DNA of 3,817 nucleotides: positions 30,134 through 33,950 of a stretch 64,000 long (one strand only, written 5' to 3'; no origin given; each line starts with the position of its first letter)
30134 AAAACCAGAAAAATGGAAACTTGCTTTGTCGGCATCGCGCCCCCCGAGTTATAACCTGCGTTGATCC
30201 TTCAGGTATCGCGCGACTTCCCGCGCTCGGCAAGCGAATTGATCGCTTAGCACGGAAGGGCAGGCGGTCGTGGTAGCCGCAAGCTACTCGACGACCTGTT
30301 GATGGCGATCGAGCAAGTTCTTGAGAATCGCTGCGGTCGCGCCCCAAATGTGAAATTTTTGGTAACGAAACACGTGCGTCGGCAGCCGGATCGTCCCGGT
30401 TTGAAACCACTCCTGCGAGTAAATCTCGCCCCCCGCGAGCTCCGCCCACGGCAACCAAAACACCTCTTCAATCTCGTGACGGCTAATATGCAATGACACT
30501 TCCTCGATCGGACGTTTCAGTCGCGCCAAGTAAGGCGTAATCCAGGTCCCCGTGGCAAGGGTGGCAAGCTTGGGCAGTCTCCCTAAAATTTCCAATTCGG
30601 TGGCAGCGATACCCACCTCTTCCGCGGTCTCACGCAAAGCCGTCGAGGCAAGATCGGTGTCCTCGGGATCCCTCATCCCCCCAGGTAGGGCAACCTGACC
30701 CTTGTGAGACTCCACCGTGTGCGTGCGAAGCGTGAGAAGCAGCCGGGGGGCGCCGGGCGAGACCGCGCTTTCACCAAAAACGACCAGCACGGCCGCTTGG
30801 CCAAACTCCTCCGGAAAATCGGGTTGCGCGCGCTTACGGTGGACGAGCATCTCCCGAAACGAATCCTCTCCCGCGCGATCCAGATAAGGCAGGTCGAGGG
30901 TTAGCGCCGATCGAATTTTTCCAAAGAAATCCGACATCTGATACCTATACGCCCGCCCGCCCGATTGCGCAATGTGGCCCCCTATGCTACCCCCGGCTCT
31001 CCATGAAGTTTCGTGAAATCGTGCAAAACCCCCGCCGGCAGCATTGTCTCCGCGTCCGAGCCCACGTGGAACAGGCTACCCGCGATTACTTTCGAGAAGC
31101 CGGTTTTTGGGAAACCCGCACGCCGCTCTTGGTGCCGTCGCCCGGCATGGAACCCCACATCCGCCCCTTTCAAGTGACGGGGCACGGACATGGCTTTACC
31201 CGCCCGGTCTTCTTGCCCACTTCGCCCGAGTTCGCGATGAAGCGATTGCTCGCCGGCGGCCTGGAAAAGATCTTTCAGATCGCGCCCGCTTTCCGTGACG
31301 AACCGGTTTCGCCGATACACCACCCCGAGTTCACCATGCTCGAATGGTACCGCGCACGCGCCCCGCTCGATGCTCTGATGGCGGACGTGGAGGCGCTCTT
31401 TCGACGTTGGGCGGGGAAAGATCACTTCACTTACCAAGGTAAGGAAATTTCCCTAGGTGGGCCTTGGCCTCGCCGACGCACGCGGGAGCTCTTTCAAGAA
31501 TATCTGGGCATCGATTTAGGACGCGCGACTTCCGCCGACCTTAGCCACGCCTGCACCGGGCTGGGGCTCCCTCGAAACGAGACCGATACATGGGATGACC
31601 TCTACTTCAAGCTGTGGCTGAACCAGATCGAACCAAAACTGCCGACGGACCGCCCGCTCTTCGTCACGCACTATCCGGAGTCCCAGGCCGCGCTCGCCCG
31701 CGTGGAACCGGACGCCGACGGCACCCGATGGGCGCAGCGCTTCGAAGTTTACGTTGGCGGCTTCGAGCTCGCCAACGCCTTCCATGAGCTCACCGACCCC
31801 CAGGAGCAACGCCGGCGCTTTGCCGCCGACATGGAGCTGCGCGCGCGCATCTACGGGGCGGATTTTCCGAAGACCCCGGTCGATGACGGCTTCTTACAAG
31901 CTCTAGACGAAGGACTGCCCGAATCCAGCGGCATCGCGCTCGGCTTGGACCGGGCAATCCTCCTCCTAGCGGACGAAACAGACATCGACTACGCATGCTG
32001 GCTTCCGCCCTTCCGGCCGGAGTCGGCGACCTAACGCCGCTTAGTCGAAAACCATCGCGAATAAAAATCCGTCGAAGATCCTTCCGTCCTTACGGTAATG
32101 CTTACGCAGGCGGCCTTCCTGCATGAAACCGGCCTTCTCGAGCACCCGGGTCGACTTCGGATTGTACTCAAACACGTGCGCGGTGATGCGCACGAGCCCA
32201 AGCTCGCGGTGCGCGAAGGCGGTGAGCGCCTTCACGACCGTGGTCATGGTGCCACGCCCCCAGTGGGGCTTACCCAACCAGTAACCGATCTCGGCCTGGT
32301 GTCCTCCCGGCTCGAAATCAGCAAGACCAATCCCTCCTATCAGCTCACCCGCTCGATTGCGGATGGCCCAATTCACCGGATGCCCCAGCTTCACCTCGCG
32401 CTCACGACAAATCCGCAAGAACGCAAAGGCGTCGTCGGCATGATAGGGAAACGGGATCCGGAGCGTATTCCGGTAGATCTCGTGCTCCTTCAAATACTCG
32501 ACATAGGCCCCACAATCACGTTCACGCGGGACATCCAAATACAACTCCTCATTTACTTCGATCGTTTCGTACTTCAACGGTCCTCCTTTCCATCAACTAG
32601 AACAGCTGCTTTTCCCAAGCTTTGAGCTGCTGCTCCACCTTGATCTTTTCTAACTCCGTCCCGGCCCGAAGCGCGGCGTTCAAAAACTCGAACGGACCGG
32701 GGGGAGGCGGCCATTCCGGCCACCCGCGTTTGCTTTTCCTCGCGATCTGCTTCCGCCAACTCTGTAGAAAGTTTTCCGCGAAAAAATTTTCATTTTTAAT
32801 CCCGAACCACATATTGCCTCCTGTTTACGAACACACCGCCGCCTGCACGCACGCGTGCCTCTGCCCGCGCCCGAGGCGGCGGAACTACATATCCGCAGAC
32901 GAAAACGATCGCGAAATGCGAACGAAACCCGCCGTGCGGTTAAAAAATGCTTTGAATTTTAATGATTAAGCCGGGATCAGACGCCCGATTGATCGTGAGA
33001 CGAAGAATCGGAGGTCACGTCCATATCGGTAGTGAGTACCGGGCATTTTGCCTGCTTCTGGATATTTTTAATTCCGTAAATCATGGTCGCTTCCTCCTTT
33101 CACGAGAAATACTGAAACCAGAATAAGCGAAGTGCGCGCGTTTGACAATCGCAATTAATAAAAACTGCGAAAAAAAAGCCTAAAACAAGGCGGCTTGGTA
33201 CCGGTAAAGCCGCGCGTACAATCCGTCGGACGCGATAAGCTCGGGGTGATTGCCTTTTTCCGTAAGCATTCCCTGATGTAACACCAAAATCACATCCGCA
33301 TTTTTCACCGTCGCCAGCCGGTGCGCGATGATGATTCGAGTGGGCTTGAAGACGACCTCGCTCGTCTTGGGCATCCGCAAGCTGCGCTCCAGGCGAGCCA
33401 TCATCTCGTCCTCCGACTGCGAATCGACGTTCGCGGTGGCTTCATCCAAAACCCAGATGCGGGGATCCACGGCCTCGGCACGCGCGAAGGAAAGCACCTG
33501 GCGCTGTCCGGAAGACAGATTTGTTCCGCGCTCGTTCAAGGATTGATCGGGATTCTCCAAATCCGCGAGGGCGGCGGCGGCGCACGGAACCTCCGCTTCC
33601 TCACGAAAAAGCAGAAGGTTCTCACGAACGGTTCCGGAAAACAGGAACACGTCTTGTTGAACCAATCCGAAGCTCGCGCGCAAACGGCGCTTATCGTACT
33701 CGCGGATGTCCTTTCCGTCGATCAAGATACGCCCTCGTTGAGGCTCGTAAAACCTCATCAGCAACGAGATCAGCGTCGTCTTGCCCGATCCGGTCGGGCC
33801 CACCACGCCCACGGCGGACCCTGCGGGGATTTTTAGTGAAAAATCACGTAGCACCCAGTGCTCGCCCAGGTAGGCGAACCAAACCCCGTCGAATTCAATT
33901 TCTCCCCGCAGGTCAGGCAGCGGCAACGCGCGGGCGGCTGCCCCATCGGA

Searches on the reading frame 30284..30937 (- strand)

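Call 5: search_protein_families(library=pfam, proteins=[window:30284-30937:-], max_evalue=0.01)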
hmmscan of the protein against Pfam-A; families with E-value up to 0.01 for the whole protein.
window:30284-30937:- (217 aa): 1 family
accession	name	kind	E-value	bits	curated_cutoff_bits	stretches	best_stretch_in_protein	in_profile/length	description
PF00293.34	NUDIX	-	3.4e-13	50.2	21.1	1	63-167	16-118/134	NUDIX domain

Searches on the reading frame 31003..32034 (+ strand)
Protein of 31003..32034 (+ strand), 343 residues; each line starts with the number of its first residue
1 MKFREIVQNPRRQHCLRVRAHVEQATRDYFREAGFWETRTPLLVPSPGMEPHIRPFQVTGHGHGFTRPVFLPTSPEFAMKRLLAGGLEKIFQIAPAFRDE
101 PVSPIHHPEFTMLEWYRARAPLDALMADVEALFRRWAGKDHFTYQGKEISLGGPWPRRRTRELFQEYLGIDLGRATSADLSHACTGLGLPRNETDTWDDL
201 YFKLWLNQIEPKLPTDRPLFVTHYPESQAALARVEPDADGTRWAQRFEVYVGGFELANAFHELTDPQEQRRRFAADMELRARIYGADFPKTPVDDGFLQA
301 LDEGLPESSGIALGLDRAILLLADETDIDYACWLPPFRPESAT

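Call 5: search_protein_families(library=pfam, proteins=[window:31003-32034:+], max_evalue=0.01)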
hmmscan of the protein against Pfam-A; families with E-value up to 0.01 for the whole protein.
window:31003-32034:+ (343 aa): 1 family
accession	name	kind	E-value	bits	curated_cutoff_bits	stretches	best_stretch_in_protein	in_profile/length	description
PF00152.25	tRNA-synt_2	-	5.2e-50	170.7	25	1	8-335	14-305/308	tRNA synthetases class II (D, K and N)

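Call 31: search_protein_families(library=ncbifam, proteins=[window:31003-32034:+], max_evalue=0.1)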
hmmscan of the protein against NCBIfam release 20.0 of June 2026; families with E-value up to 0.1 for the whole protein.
window:31003-32034:+ (343 aa): 16 families
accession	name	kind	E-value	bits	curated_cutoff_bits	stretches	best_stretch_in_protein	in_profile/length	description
TIGR00462.1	genX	equivalog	7.2e-97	324.5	286.9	1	16-331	1-301/304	EF-P lysine aminoacylase EpmA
NF006828.0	PRK09350.1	equivalog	4.8e-78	262.7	264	1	15-329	15-315/325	elongation factor P--(R)-beta-lysine ligase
NF001756.1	PRK00484.1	subfamily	2.3e-64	217.9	468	1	3-339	156-487/488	lysine--tRNA ligase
TIGR00499.1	lysS_bact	equivalog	2.6e-53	181.4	427.6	1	6-338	162-493/496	lysine--tRNA ligase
NF002821.0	PRK02983.1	equivalog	4.5e-48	164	742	1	4-325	766-1087/1102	bifunctional lysylphosphatidylglycerol synthetase/lysine--tRNA ligase LysX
NF009101.0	PRK12445.1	subfamily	1.1e-38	133.1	1026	1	3-340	171-504/505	lysine--tRNA ligase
NF001750.0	PRK00476.1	equivalog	3.4e-18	65.3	443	2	9-132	137-257/590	aspartate--tRNA ligase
TIGR00459.1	aspS_bact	equivalog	2.8e-17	62.3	373.85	2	8-133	131-253/586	aspartate--tRNA ligase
NF003483.0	PRK05159.1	equivalog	7.3e-16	58.1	353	2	7-112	128-229/438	aspartate--tRNA(Asn) ligase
NF009460.0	PRK12820.1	equivalog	9.5e-15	53.7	1379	1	7-115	164-269/723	bifunctional aspartyl-tRNA synthetase/aspartyl/glutamyl-tRNA amidotransferase subunit C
TIGR00458.1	aspS_nondisc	equivalog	1.5e-13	50.5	368.4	1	8-111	125-224/428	aspartate--tRNA(Asn) ligase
NF003037.0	PRK03932.1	equivalog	3.5e-10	39.4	414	1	12-131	129-253/451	asparagine--tRNA ligase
TIGR00457.1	asnS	equivalog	4.4e-10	39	342.6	1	15-132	135-256/455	asparagine--tRNA ligase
NF005052.0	PRK06462.1-1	equivalog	2.6e-07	30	368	1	6-134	39-167/353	asparagine synthetase A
TIGR02367.1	PylS_Cterm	equivalog_domain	0.0013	18.1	178.15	1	66-134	82-151/242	pyrrolysine--tRNA(Pyl) ligase large subunit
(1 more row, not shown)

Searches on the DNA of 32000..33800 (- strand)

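Call 3: search_rna_families(source=window, start=32000, end=33800, threshold=evalue, max_evalue=10, show_alignments=3)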
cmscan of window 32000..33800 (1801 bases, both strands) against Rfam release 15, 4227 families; matches with E-value up to 10: 2.
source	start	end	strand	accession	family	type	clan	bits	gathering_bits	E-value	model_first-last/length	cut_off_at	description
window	32519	32604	-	RF01202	sn2991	Gene; snRNA; snoRNA; CD-box;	-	24.2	60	0.15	1-98/98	no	Small nucleolar RNA sn2991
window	32844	32914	+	RF01713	Moco-II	Cis-reg;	-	16.7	35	9.2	1-46/46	no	Moco-II RNA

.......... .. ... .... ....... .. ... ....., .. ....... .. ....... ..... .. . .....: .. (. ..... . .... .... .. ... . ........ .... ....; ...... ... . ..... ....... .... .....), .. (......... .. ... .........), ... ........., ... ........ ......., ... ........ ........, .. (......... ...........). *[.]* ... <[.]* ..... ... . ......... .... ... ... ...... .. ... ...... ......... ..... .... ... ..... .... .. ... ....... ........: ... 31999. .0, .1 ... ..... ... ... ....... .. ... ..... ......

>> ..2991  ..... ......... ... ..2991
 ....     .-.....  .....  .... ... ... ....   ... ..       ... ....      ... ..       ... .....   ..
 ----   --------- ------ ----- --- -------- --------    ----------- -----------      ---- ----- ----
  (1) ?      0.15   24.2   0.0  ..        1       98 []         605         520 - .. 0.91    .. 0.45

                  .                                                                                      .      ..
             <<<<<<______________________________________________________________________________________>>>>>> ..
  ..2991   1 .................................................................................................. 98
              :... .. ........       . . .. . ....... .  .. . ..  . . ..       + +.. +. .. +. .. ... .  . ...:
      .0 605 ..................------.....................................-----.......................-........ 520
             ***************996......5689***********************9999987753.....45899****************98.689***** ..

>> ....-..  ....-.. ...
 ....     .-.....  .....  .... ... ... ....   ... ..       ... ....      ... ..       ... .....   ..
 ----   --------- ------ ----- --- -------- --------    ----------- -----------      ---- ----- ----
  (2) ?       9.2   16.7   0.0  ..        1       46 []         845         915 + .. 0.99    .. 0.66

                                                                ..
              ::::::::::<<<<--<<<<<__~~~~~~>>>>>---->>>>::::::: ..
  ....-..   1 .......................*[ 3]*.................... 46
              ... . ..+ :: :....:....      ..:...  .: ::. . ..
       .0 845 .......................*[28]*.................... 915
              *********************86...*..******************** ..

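Call 61: search_dna_similar(query=window:32578-33179:-, collection=plasmids, mode=distant, max_rows=5)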
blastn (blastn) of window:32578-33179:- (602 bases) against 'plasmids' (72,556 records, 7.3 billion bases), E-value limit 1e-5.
No match.

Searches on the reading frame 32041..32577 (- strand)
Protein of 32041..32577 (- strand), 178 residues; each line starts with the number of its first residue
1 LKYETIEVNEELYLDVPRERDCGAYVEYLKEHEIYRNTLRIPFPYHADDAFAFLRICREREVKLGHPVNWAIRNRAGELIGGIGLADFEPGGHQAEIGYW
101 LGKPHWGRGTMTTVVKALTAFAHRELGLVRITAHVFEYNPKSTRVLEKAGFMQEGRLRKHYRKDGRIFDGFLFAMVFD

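Call 5: search_protein_families(library=pfam, proteins=[window:32041-32577:-], max_evalue=0.01)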
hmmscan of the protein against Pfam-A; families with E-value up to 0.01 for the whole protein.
window:32041-32577:- (178 aa): 3 families
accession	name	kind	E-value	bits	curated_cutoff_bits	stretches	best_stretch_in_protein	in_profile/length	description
PF13302.13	Acetyltransf_3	-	3.7e-28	99.4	25.4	1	12-151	2-137/138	Acetyltransferase (GNAT) domain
PF00583.31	Acetyltransf_1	-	7.3e-12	46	20.7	1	56-151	27-116/116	Acetyltransferase (GNAT) family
PF13420.13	Acetyltransf_4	-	2.9e-09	37.6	24.3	1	72-169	54-152/155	Acetyltransferase (GNAT) domain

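Call 13: find_homologous_proteins(query=window:32041-32577:-, max_evalue=1e-10)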
Query window:32041-32577:- (178 aa): 2193 proteins with E <= 1e-10 among 2317 candidates; the best 120 are listed.
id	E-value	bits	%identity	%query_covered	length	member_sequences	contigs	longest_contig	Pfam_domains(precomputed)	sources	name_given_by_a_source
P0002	7.9e-118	409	99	100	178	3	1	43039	PF13420.14,PF13302.14,PF00583.32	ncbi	ncbi:MAG: GNAT family N-acetyltransferase [Bacteriovoracia bacterium]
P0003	7.2e-55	203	55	97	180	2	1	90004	PF13420.14,PF13302.14,PF00583.32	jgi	jgi:[ribosomal protein S5]-alanine N-acetyltransferase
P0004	1.4e-54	203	53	96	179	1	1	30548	PF13420.14,PF13302.14,PF00583.32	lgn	-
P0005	9.6e-53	197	55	97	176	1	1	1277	PF13420.14,PF13302.14,PF00583.32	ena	-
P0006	1.3e-51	193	55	96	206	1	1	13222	PF13420.14,PF13302.14,PF00583.32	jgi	jgi:RimJ/RimL family protein N-acetyltransferase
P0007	1.6e-51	193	55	97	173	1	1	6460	PF13420.14,PF13302.14,PF00583.32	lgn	-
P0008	5.7e-51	191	57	96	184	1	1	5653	PF13420.14,PF13302.14,PF00583.32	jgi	jgi:RimJ/RimL family protein N-acetyltransferase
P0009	7.8e-51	190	53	97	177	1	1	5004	PF13420.14,PF13302.14,PF13523.13,PF00583.32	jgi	jgi:RimJ/RimL family protein N-acetyltransferase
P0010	1.1e-50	190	56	96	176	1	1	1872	PF13420.14,PF13302.14,PF00583.32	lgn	-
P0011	3.5e-50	188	53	97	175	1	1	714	PF13420.14,PF13302.14,PF00583.32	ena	-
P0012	5.3e-50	188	54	96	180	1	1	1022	PF13420.14,PF13302.14,PF00583.32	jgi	-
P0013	6.4e-50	187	56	96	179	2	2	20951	PF13420.14,PF13302.14,PF00583.32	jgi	jgi:ribosomal-protein-alanine N-acetyltransferase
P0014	8.0e-50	187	54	96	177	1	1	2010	PF13420.14,PF13302.14,PF00583.32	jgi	-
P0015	9.4e-50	187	52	96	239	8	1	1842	PF13420.14,PF13302.14,PF00583.32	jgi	-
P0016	1.0e-49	187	52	96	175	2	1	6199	PF13420.14,PF13302.14,PF00583.32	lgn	-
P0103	8.7e-45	171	49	96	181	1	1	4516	PF13420.14,PF13302.14,PF00583.32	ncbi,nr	ncbi:MAG: GNAT family N-acetyltransferase [Bdellovibrionales bacterium]|nr:GNAT family N-acetyltrans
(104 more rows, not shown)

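Call 14: find_encoding_contigs(protein=P0002, flank=6000, max_places=6)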
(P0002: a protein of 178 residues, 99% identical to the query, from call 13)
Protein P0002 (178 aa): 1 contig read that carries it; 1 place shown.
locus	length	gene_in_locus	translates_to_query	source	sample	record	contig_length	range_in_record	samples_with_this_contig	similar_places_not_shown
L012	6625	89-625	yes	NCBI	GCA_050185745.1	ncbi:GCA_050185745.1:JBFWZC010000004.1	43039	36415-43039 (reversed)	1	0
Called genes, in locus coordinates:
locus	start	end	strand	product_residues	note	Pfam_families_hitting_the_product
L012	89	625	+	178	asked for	PF13302:Acetyltransf_3, PF13420:Acetyltransf_4, PF00583:Acetyltransf_1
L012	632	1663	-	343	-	PF00152:tRNA-synt_2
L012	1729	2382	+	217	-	PF00293:NUDIX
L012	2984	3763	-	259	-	PF01966:HD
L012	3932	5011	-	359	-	-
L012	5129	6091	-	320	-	PF00480:ROK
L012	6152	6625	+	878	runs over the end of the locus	PF13491:FtsK_4TM, PF17854:FtsK_alpha, PF01580:FtsK_SpoIIIE, PF09397:FtsK_gamma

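Call 20: find_encoding_contigs(protein=P0003, flank=4000, max_places=2)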
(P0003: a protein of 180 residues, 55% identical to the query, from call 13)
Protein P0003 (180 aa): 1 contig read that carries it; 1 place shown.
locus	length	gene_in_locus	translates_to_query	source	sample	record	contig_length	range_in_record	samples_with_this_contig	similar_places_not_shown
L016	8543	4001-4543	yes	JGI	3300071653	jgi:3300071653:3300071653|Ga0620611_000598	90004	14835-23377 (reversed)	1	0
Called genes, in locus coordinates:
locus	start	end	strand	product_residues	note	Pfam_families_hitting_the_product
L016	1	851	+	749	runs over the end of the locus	PF03709:OKR_DC_1_N, PF01276:OKR_DC_1, PF03711:OKR_DC_1_C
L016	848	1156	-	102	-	PF03592:Terminase_2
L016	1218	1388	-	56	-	-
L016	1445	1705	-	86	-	PF00076:RRM_1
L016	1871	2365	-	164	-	PF13673:Acetyltransf_10, PF00583:Acetyltransf_1, PF13508:Acetyltransf_7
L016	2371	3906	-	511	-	PF00270:DEAD, PF22590:Cas3-like_C_2 (faint), PF00271:Helicase_C, PF16124:RecQ_Zn_bind, PF00570:HRDC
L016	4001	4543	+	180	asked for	PF13302:Acetyltransf_3, PF13420:Acetyltransf_4, PF00583:Acetyltransf_1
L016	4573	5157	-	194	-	-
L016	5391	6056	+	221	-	-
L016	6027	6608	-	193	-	-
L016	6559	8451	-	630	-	PF07715:Plug, PF00593:TonB_dep_Rec_b-barrel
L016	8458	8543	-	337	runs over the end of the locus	PF22000:DUF6929, PF21851:DUF6910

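Call 21: find_encoding_contigs(protein=P0004, flank=4000, max_places=2)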
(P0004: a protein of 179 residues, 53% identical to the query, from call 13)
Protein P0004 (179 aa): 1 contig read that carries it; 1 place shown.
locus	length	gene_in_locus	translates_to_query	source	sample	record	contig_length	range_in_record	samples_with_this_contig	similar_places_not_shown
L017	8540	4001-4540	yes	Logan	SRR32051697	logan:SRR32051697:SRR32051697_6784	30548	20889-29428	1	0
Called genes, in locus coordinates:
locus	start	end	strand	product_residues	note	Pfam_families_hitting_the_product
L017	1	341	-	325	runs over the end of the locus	PF03150:CCP_MauG, PF00034:Cytochrom_C (faint), PF13442:Cytochrome_CBB3 (faint)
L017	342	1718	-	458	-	PF00072:Response_reg, PF13487:HD_5, PF01966:HD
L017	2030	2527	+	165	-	-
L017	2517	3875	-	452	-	-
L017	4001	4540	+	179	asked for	PF13302:Acetyltransf_3, PF13420:Acetyltransf_4, PF00583:Acetyltransf_1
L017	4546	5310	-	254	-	-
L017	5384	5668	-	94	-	-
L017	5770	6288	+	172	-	-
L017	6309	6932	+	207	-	-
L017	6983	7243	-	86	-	-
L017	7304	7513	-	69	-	-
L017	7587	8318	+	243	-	-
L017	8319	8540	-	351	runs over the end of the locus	PF00724:Oxidored_FMN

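Call 22: find_encoding_contigs(protein=P0103, flank=4000, max_places=2)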
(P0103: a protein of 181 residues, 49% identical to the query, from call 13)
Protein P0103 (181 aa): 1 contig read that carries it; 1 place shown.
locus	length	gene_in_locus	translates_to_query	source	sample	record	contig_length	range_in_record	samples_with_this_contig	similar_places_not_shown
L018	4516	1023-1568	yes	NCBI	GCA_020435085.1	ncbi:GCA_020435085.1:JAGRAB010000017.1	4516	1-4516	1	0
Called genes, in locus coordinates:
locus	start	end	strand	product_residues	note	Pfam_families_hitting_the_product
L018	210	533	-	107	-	PF21716:dnstrm_HI1420 (weak)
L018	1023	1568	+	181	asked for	PF13302:Acetyltransf_3, PF13420:Acetyltransf_4, PF00583:Acetyltransf_1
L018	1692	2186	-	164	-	PF14376:Haem_bd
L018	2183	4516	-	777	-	PF00873:ACR_tran, PF03176:MMPL, PF00873:ACR_tran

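Call 31: search_protein_families(library=ncbifam, proteins=[window:32041-32577:-], max_evalue=0.1)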
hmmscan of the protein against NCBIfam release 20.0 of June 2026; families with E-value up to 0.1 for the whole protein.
window:32041-32577:- (178 aa): 14 families
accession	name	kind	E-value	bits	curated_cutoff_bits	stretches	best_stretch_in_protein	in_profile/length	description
NF007539.0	PRK10151.1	equivalog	2.5e-11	43.5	184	1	77-177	76-176/179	50S ribosomal protein L7/L12-serine acetyltransferase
TIGR03585.1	PseH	equivalog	2.3e-10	40.8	93.1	1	74-169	57-151/156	UDP-4-amino-4,6-dideoxy-N-acetyl-beta-L-altrosamine N-acetyltransferase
NF008072.0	PRK10809.1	equivalog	4.5e-07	29.8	190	1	93-175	103-185/194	ribosomal protein S5-alanine N-acetyltransferase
NF000485.1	TlmB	exception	7.6e-06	25.4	625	1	70-166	62-156/292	bleomycin family antibiotic N-acetyltransferase TlmB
NF040503.1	resist_ArsN1a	equivalog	1.1e-05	25.2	170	1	95-170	78-152/159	arsinothricin resistance N-acetyltransferase ArsN1 family A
NF000483.1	BlmB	exception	4.4e-05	23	625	1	70-163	71-161/301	bleomycin family antibiotic N-acetyltransferase BlmB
NF000225.3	AAC_6p_Strep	exception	6.8e-05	22.9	250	1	75-173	47-148/156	aminoglycoside 6'-N-acetyltransferase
NF007527.0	PRK10140.1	equivalog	6.8e-05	22.8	236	1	20-176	12-161/162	N-acetyltransferase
NF033151.0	AAC_6p_A10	exception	0.00076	19.5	400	1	99-172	99-173/178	AAC(6')-I family aminoglycoside 6'-N-acetyltransferase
NF040702.1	ileS_w_GNAT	exception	0.011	13.3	1999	1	72-155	339-421/1100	isoleucine--tRNA ligase, N-acetyltransferase domain-containing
NF000507.1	AAC_6p_Ie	exception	0.021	14.8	450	1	101-177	102-179/201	aminoglycoside N-acetyltransferase AAC(6')-Ie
NF011709.0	PRK15130.1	equivalog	0.023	14.5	218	1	76-165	65-154/186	spermidine N1-acetyltransferase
NF058543.1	ActPatMycb56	equivalog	0.049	12.5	460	1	87-150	211-273/317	acetyltransferase Pat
NF033693.0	AAC_6p_Ie_fam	exception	0.068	13.3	340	0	103-173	104-175/179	AAC(6')-Ie family aminoglycoside N-acetyltransferase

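Call 37: search_protein_families(library=padloc, proteins=[window:32041-32577:-], max_evalue=0.1)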
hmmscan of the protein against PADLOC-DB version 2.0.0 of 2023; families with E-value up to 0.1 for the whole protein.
window:32041-32577:- (178 aa): 0 families

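Call 38: search_protein_families(library=phrogs, proteins=[window:32041-32577:-], max_evalue=0.1)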
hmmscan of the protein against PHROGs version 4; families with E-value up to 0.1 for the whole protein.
window:32041-32577:- (178 aa): 3 families
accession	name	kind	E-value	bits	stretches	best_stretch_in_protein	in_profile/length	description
phrog_1249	-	other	3.1e-15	57.4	1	72-175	63-172/180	acetyltransferase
phrog_4470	-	moron, auxiliary metabolic gene and host takeover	0.00019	22.4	1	74-165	35-121/146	acyl-CoA N-acyltransferase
phrog_4177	-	unknown function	0.003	18.6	1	112-176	80-142/143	-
